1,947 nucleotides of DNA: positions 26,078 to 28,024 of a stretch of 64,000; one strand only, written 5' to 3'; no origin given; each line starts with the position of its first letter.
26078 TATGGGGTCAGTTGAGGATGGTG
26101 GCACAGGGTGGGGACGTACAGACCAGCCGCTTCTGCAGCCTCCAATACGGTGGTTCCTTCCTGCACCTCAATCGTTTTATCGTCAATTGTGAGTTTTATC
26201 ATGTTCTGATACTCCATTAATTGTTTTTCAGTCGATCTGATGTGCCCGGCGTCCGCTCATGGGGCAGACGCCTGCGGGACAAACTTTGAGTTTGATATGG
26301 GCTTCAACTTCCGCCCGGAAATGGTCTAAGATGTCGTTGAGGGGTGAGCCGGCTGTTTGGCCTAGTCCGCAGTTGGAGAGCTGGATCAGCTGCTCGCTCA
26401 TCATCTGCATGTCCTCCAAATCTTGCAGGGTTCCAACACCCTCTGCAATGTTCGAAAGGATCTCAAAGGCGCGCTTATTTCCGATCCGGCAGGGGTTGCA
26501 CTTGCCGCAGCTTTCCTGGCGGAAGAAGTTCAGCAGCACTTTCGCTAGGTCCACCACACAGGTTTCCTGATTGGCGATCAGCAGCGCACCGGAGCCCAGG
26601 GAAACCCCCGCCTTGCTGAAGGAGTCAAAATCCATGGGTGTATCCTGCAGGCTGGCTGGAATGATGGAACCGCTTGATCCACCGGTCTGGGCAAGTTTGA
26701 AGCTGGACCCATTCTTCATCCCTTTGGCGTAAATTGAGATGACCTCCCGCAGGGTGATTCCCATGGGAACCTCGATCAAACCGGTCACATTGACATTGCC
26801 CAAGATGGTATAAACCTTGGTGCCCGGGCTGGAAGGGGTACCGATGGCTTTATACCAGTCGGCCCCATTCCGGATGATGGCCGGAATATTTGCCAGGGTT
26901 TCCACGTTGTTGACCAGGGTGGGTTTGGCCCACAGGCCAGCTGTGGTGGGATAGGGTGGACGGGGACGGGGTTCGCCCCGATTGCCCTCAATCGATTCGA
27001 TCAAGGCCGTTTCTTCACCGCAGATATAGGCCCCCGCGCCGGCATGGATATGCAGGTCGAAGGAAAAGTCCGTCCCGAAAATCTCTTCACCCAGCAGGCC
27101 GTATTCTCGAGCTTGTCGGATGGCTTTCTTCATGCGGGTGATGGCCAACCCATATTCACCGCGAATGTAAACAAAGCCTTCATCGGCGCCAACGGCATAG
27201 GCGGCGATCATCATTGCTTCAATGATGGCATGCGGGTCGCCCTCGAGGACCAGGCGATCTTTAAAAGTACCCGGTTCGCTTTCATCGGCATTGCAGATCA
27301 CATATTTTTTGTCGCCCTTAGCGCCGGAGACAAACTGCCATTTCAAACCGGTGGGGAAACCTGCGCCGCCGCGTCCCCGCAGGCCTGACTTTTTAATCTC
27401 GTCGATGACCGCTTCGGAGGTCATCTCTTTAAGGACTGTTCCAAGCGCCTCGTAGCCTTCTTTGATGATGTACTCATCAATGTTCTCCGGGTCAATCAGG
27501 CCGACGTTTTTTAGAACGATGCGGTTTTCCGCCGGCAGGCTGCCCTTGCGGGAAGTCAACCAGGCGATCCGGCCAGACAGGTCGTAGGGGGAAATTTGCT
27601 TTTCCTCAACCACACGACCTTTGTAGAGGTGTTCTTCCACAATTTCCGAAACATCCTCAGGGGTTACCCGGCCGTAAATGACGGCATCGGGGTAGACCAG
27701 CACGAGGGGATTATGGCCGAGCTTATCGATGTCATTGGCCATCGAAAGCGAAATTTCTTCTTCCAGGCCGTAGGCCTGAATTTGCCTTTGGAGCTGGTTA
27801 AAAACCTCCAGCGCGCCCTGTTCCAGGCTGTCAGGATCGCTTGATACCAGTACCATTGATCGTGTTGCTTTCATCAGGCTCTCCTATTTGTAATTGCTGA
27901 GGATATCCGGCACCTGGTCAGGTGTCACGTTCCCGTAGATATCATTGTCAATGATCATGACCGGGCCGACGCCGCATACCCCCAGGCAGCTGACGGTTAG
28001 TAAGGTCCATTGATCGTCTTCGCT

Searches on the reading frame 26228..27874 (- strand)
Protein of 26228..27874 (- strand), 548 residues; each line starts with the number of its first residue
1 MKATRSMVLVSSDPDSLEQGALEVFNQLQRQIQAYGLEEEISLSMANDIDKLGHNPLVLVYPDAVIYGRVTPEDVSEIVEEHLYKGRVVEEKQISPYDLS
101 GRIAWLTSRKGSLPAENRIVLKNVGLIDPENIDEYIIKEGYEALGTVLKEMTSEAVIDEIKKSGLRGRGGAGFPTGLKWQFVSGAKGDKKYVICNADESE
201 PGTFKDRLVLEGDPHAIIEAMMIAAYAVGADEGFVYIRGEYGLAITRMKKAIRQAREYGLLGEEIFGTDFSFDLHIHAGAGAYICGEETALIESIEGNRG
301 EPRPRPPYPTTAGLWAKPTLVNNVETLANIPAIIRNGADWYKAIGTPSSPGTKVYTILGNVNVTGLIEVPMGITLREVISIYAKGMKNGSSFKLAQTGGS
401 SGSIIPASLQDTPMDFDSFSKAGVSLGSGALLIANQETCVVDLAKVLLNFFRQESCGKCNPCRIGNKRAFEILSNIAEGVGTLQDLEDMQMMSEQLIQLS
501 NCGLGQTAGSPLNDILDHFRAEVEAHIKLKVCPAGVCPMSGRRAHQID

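Call 3: search_protein_families(library=pfam, proteins=[window:26228-27874:-])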
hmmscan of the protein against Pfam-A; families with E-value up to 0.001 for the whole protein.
window:26228-27874:- (548 aa): 4 families
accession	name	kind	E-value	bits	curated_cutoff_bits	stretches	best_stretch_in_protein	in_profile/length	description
PF01512.22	Complex1_51K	-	1.8e-51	174.4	31.2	1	160-331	1-149/150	Nuo51 FMN-binding domain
PF10589.14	NADH_4Fe-4S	-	4.2e-25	87.9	23.5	1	442-526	1-85/85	NADH-ubiquinone oxidoreductase-F iron-sulfur binding region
PF10531.15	SLBB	-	0.00025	21.3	27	1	354-400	1-50/55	SLBB domain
PF06999.17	Suc_Fer-like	-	0.00068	20.2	34.9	0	58-91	149-187/191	Sucrase/ferredoxin-like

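Call 4: search_protein_families(library=ncbifam, proteins=[window:26228-27874:-])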
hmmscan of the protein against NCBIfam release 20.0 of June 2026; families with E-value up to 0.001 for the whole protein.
window:26228-27874:- (548 aa): 8 families
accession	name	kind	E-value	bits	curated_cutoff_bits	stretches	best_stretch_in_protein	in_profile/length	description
TIGR01959.1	nuoF_fam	equivalog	2.3e-154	513.7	558.65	1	128-527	10-410/410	NADH-quinone oxidoreductase subunit NuoF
NF010120.0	PRK13596.1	equivalog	8.6e-123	410.1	389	1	141-529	29-419/433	NADH-quinone oxidoreductase subunit NuoF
NF008436.0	PRK11278.1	equivalog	1.8e-122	409.5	749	1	129-531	24-430/448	NADH-quinone oxidoreductase subunit NuoF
TIGR04481.1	PR_assoc_PrdC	equivalog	4.7e-15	55.3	490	1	136-381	55-267/425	proline reductase-associated electron transfer protein PrdC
TIGR01945.1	rnfC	subfamily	7.8e-12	44.4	245.95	1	146-255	114-221/435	RnfABCDGE type electron transport complex subunit C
NF003454.1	PRK05035.1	equivalog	5.7e-11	41.6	345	1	148-255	118-222/556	electron transport complex subunit RsxC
NF041612.1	fdxn_Clost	equivalog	2e-10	41.1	150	1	19-94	27-102/102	2Fe-2S ferredoxin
NF041613.1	fdxn_Azotob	equivalog_domain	6.2e-08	32.9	195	1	19-96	27-103/107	2Fe-2S ferredoxin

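Call 6: search_solved_structures(query=window:26228-27874:-, max_evalue=1e-30)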
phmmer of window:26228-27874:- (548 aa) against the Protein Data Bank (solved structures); distinct sequences matched with E-value up to 1e-30: 61 (the best 60 are shown).
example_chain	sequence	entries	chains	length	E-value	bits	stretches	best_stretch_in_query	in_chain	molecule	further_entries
7t2r_B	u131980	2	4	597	3.2e-184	616.6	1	5-539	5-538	NiFe hydrogenase subunit B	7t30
7q4v_B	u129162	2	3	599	8.4e-177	592.1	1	4-538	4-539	Iron hydrogenase HydB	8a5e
9n5u_B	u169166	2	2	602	6.5e-162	543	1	15-538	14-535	NfnB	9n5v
8a6t_B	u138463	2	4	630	8.8e-161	539.3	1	52-539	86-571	Electron bifurcating hydrogenase subunit HydB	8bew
7q4w_B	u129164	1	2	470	6.6e-157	526.5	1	131-538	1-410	Iron hydrogenase HydB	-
8oh5_B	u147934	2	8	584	1.9e-155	521.7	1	18-538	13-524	NAD-reducing hydrogenase subunit HoxF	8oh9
9bov_B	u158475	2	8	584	1.6e-154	518.6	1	26-538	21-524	NADH dehydrogenase (Quinone)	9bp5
7p5h_B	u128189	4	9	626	1.3e-150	505.7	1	38-538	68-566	Fe-hydrogenase, subunit beta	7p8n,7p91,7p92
9mqx_B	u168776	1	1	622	7.5e-142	476.8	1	15-538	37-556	NADH:ubiquinone oxidoreductase, NADH-binding (51 kD) subunit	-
2fug_1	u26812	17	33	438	6.2e-118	397.9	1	114-523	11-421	NADH-quinone oxidoreductase chain 1 | NADH-QUINONE OXIDOREDUCTASE SUBUNIT 1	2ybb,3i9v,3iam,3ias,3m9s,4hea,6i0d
7p64_F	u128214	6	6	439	6e-113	381.4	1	129-529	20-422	NADH-quinone oxidoreductase subunit F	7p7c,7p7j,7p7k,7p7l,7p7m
7p61_F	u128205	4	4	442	6.1e-113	381.4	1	129-529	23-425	NADH-quinone oxidoreductase subunit F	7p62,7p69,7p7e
7awt_F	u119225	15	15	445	6.3e-113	381.4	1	129-529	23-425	NADH-quinone oxidoreductase subunit F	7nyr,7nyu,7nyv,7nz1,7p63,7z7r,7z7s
9q8i_F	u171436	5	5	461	7e-113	381.2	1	129-529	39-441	NADH-quinone oxidoreductase subunit F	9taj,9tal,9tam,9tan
8e9g_F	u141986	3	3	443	2.4e-110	372.8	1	128-528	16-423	NADH-quinone oxidoreductase subunit F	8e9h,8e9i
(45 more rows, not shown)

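Call 15: find_encoding_contigs(protein=window:26228-27874:-, flank=10000, max_places=6)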
Protein window:26228-27874:- (548 aa): no gene with exactly this product is on record in the collection.

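Call 23: search_solved_structures(query=window:26228-27874:-, max_evalue=1e-170, show_alignments=2)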
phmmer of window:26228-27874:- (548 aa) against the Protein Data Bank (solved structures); distinct sequences matched with E-value up to 1e-170: 2.
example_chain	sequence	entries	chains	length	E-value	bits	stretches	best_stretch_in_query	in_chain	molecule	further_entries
7t2r_B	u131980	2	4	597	3.2e-184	616.6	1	5-539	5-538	NiFe hydrogenase subunit B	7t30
7q4v_B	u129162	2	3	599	8.4e-177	592.1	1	4-538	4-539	Iron hydrogenase HydB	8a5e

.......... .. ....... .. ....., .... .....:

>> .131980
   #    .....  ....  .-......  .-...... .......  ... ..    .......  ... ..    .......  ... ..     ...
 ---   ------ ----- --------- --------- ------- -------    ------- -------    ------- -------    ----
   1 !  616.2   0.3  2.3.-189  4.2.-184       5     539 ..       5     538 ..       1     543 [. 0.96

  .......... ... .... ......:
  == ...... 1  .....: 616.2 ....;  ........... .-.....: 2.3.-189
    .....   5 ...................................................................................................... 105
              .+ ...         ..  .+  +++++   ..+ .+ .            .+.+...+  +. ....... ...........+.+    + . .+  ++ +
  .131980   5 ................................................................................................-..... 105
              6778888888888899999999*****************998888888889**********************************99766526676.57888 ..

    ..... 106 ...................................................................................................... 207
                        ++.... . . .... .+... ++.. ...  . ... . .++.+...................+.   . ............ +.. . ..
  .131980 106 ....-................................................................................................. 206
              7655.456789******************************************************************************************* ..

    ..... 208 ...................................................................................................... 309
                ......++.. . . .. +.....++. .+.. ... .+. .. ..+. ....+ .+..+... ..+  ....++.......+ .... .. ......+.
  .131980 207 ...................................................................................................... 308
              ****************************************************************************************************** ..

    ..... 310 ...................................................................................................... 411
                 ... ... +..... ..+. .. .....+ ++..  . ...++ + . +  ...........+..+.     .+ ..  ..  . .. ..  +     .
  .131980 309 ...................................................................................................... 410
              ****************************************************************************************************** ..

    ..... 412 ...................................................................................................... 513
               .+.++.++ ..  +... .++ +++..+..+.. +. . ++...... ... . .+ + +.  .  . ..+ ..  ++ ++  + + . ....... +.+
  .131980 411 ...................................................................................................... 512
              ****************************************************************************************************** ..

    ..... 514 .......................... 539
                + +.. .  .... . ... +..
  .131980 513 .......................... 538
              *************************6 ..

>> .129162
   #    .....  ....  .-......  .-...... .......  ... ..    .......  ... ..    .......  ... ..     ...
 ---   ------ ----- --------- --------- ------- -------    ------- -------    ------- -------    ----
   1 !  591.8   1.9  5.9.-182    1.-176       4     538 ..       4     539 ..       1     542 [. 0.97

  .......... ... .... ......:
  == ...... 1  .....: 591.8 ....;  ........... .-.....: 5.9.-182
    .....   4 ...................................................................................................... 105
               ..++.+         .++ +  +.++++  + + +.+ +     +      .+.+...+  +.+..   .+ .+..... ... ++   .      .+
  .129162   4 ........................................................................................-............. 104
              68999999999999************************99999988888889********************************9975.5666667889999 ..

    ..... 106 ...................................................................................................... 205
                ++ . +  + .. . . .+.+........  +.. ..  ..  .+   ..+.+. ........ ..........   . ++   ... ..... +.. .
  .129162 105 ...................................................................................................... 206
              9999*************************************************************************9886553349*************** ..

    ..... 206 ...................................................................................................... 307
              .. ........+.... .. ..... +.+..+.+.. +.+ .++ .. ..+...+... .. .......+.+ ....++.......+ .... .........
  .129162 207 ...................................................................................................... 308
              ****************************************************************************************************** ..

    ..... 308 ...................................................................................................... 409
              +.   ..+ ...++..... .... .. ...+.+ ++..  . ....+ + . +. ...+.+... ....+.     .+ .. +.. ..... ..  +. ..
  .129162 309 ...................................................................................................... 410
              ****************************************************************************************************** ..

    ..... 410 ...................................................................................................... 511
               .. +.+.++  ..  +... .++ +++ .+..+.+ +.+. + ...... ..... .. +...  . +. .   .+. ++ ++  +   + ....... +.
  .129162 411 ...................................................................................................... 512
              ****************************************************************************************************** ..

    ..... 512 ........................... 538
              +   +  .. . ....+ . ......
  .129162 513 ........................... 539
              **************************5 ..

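Call 32: find_homologous_proteins(query=window:26228-27874:-, max_evalue=1e-60)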
Query window:26228-27874:- (548 aa): 8000 proteins with E <= 1e-60 among 8000 candidates; the best 120 are listed.
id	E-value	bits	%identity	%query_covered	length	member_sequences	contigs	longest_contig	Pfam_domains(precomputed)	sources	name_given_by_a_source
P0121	0.0e+0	1238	100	100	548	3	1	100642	PF10589.15,PF01512.23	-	-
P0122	0.0e+0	1166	94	100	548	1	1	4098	PF10589.15,PF01512.23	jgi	-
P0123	0.0e+0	1165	94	100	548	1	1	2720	PF10589.15,PF01512.23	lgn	-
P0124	0.0e+0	1161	93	100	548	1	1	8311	PF10589.15,PF01512.23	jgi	jgi:NADP-reducing hydrogenase subunit HndC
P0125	0.0e+0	1160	93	100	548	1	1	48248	PF10589.15,PF01512.23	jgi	jgi:NADP-reducing hydrogenase subunit HndC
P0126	0.0e+0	1160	94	100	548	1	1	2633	PF10589.15,PF01512.23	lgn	-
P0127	0.0e+0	1159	94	100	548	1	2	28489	PF10589.15,PF01512.23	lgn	-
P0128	0.0e+0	1152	93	100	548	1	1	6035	PF10589.15,PF01512.23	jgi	-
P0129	0.0e+0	1145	93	99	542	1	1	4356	PF10589.15,PF01512.23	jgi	jgi:NADP-reducing hydrogenase subunit HndC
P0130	0.0e+0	1143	93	99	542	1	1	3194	PF10589.15,PF01512.23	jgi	jgi:NADP-reducing hydrogenase subunit HndC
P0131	0.0e+0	1140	92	100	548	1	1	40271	PF10589.15,PF01512.23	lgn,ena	-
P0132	0.0e+0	1137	91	100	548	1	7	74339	PF10589.15,PF01512.23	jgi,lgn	jgi:NADP-reducing hydrogenase subunit HndC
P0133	0.0e+0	1136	92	100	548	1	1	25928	PF10589.15,PF01512.23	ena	-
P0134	0.0e+0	1129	90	100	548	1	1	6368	PF10589.15,PF01512.23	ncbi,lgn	ncbi:MAG: NADH-quinone oxidoreductase subunit NuoF [Brevefilum sp.]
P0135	0.0e+0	1127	92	99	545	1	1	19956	PF10589.15,PF01512.23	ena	-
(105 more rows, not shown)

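Call 40: search_protein_representatives(protein=window:26228-27874:-)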
Query: 548 residues. Proteins with E-value up to 0.001 (for the whole library): 23223; up to 1e-10: 13625; up to 1e-30: 4062. The best 150 are listed.
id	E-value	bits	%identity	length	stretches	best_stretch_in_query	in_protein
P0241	1.1e-174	598.4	50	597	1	3-538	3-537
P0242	8.5e-171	585.6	45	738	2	20-538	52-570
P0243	3.3e-167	573.7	52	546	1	3-528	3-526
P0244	5.8e-159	546.5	48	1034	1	21-537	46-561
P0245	8.2e-158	542.7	49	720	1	4-525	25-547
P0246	5.3e-152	523.6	49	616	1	63-539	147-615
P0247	1.3e-150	518.9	45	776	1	19-539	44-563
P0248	1.1e-148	512.7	47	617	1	16-538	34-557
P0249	1.6e-148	512.1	54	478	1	121-537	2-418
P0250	9.4e-146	502.9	45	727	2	53-538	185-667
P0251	1.2e-145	502.5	53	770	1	116-542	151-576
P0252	2.7e-144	498.1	49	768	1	54-537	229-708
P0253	2.4e-143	495.0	54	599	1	112-535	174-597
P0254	8.9e-143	493.1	44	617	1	2-538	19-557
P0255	1.2e-142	492.7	47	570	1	23-540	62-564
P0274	7.5e-134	463.6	50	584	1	114-519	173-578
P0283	3.5e-129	448.2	53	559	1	114-514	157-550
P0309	2.9e-121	422.1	48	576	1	104-524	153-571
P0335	2.9e-114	399.0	48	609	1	150-522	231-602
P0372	2.9e-109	382.5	47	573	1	112-524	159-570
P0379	6.8e-107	374.7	45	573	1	156-525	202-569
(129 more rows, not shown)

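Call 53: list_cluster_members(proteins=[P0245, P0253, P0274, P0283, P0309, P0335, P0372, P0379, P0243, P0241])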
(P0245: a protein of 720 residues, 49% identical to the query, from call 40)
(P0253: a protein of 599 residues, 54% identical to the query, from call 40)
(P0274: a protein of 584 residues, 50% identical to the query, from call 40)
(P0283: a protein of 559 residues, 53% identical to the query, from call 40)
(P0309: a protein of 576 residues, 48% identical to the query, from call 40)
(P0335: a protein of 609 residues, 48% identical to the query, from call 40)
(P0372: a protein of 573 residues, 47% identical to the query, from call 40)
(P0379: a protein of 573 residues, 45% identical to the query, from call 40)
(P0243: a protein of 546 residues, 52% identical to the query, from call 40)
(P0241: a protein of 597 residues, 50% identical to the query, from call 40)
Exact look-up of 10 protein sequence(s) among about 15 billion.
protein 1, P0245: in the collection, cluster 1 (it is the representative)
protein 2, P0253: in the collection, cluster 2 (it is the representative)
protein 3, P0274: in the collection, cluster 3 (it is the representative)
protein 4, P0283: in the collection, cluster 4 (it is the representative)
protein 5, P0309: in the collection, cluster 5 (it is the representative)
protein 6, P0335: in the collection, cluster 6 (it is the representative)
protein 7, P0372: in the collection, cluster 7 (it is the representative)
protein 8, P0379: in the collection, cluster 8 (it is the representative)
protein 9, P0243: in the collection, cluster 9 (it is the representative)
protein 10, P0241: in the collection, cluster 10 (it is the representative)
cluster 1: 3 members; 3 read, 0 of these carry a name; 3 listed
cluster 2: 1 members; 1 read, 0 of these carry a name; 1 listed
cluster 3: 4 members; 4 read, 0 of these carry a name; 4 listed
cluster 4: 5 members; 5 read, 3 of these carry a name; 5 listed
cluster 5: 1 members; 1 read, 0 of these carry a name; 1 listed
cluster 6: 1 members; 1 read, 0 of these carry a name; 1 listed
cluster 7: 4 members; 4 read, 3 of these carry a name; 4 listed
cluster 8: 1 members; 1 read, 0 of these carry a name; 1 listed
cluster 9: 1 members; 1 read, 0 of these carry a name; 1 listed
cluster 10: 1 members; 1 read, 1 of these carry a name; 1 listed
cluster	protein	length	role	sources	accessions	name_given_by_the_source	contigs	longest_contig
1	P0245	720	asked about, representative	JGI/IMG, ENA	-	-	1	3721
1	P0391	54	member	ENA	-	-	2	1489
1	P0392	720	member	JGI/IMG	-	-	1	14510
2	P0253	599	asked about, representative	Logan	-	-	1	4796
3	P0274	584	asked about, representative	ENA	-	-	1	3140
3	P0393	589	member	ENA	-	-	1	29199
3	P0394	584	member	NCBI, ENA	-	-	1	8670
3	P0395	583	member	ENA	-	-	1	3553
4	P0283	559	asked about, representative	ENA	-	-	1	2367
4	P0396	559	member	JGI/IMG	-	NADH-quinone oxidoreductase subunit F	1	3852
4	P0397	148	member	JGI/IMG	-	NADH-quinone oxidoreductase subunit F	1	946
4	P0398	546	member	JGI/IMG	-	NADH-quinone oxidoreductase subunit F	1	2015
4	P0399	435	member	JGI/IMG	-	-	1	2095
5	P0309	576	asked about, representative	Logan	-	-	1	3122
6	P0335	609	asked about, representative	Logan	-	-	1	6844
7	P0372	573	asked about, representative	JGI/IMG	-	NADH:ubiquinone oxidoreductase subunit F (NADH-binding)/NADH:ubiquinone oxidoreductase ...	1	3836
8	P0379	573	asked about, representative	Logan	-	-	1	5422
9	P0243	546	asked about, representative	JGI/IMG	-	-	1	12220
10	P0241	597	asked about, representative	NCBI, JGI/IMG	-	NADP-reducing hydrogenase subunit HndC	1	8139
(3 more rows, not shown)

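Call 97: predict_structure(alignment_id=A1)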
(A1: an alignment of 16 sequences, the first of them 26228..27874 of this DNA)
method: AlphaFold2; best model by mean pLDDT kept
length: 548 residues; sequences in the alignment: 16
mean_pLDDT: 45.1   pTM: 0.39
mean pLDDT of the five models: 45.1, 40.8, 40.6, 40.0, 37.9
residues with pLDDT >= 90: 0; 70-90: 60; 50-70: 134; < 50: 354
segments of 3 or more residues with pLDDT < 50: 1-3, 49-54, 110-188, 195-212, 238-240, 278-444, 446-467, 493-544
pLDDT, mean of each block of 10 residues (from residue 1): 51 58 81 79 63 55 64 82 68 64 51 38 36 37 37 42 28 28 38 45 27 53 57 56 62 72 71 61 26 24 24 23 28 37 28 21 30 38 42 36 33 34 31 38 48 39 42 55 57 44 29 42 43 40 46
secondary structure, 60 per line:
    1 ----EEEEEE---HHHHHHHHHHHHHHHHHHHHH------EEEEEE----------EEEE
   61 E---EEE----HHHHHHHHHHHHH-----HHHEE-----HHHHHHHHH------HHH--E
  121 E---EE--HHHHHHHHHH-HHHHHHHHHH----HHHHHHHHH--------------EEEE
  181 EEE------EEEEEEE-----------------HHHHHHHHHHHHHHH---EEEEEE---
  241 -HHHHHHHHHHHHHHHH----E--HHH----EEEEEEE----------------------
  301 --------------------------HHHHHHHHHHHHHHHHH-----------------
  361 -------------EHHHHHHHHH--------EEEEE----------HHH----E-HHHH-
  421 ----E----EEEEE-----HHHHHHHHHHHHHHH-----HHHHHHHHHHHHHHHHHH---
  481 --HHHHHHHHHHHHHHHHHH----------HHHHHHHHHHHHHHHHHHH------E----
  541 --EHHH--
elements in order: E5-10 H14-34 E41-46 E57-61 E65-67 H72-84 H100-108 H129-138 H140-149 H154-162 E177-183 E190-196 H214-228 E232-237 H242-257 E272-278 H327-343 H375-383 E392-396 H416-419 E430-434 H440-454 H460-477 H483-500 H511-529
